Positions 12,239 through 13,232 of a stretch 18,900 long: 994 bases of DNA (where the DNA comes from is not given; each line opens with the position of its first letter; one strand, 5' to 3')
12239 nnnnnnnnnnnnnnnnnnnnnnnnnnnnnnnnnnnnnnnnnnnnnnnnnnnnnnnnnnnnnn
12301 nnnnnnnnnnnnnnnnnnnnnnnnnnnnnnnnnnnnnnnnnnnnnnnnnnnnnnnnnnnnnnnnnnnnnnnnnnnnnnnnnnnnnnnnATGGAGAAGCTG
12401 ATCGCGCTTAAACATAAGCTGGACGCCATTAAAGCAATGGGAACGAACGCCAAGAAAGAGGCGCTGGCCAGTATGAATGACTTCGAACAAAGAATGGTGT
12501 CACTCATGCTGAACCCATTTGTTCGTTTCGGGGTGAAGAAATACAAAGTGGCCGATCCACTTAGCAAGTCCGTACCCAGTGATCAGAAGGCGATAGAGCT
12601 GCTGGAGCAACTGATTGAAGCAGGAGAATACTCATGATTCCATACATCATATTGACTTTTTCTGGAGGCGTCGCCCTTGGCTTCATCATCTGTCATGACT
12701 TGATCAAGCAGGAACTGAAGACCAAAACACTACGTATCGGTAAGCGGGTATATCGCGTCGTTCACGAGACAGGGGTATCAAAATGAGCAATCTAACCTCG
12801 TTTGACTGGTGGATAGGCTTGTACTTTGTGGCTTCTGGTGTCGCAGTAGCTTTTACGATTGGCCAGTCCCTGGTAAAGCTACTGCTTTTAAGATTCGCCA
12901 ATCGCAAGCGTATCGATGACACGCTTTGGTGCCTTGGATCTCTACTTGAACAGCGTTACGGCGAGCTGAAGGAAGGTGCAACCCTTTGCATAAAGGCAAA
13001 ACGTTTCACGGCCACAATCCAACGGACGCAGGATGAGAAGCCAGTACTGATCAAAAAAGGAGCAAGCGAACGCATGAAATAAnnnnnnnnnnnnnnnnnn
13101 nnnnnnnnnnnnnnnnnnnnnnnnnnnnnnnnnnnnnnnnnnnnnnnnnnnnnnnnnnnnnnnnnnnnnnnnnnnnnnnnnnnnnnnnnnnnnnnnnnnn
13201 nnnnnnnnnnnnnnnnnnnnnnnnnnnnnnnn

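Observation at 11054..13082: Five genes of unknown function between primase and the tRNA region, four with overlapping start and stop codons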

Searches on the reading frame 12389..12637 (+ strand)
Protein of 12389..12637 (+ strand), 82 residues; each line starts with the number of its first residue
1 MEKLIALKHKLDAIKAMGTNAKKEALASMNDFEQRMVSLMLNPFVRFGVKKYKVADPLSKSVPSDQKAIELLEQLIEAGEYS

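Call 13: search_protein_families(library=pfam, proteins=[window:12389-12637:+], max_evalue=0.1)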
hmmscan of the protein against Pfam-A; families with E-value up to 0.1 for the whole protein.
window:12389-12637:+ (82 aa): 0 families

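Call 14: search_protein_families(library=phrogs, proteins=[window:12389-12637:+], max_evalue=0.01)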
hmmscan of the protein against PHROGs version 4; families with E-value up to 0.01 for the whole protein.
window:12389-12637:+ (82 aa): 2 families
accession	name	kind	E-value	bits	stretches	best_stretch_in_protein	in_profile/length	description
phrog_21758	-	unknown function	1.1e-41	142.8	1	1-76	1-76/117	-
phrog_114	-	DNA, RNA and nucleotide metabolism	9.9e-11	41.9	1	1-75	85-165/634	ATP-dependent DNA ligase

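Call 22: search_protein_families(library=ncbifam, proteins=[window:12389-12637:+], max_evalue=0.1)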
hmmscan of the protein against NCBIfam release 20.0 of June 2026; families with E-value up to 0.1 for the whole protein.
window:12389-12637:+ (82 aa): 0 families

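Call 23: search_protein_families(library=padloc, proteins=[window:12389-12637:+], max_evalue=0.1)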
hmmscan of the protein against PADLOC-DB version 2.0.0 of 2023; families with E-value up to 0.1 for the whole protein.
window:12389-12637:+ (82 aa): 1 family
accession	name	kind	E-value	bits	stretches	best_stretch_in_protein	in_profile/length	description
PDLC04689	PDC-M51A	-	0.024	11.5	1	28-79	210-259/420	-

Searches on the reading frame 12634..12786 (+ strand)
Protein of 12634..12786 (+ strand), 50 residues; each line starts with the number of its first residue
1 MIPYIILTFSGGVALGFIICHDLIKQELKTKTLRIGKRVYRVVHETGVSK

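Call 13: search_protein_families(library=pfam, proteins=[window:12634-12786:+], max_evalue=0.1)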
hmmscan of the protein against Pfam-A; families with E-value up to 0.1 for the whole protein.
window:12634-12786:+ (50 aa): 1 family
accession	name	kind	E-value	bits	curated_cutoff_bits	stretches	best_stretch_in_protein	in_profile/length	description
PF03672.18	UPF0154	-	0.077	13.3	27.1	1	5-31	1-27/60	Uncharacterised protein family (UPF0154)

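Call 14: search_protein_families(library=phrogs, proteins=[window:12634-12786:+], max_evalue=0.01)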
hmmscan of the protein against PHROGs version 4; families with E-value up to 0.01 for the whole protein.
window:12634-12786:+ (50 aa): 1 family
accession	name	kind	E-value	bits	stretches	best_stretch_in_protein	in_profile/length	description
phrog_6302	-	unknown function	8.2e-34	116.5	1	1-50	1-50/50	-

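Call 22: search_protein_families(library=ncbifam, proteins=[window:12634-12786:+], max_evalue=0.1)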
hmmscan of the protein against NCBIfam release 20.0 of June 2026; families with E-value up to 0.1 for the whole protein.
window:12634-12786:+ (50 aa): 0 families

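Call 23: search_protein_families(library=padloc, proteins=[window:12634-12786:+], max_evalue=0.1)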
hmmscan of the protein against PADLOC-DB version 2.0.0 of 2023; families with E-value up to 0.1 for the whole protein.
window:12634-12786:+ (50 aa): 0 families

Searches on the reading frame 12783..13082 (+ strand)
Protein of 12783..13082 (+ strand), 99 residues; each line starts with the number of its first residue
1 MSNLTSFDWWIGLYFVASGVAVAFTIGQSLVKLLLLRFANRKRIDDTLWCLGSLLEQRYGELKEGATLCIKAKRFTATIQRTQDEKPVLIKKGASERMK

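Call 13: search_protein_families(library=pfam, proteins=[window:12783-13082:+], max_evalue=0.1)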
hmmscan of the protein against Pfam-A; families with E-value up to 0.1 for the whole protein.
window:12783-13082:+ (99 aa): 0 families

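Call 14: search_protein_families(library=phrogs, proteins=[window:12783-13082:+], max_evalue=0.01)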
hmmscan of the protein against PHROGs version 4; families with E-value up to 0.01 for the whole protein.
window:12783-13082:+ (99 aa): 1 family
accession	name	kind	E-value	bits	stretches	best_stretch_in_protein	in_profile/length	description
phrog_4507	-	unknown function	2.8e-49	166.3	1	1-99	1-99/99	-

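Call 22: search_protein_families(library=ncbifam, proteins=[window:12783-13082:+], max_evalue=0.1)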
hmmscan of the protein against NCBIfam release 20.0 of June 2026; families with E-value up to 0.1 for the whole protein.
window:12783-13082:+ (99 aa): 0 families

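Call 23: search_protein_families(library=padloc, proteins=[window:12783-13082:+], max_evalue=0.1)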
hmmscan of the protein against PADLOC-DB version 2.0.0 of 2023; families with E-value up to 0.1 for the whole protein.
window:12783-13082:+ (99 aa): 0 families

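Call 97: search_solved_structures(query=A6, max_evalue=1)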
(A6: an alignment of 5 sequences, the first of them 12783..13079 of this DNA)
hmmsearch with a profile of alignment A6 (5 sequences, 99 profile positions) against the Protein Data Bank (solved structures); distinct sequences matched with E-value up to 1: 2.
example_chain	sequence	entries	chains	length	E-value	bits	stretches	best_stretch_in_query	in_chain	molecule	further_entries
1ybk_A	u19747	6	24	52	0.1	16.1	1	44-81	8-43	tetrabrachion | Right Handed Coiled Coil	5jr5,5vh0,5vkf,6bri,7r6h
1fe6_A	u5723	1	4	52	0.11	16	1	44-81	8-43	TETRABRACHION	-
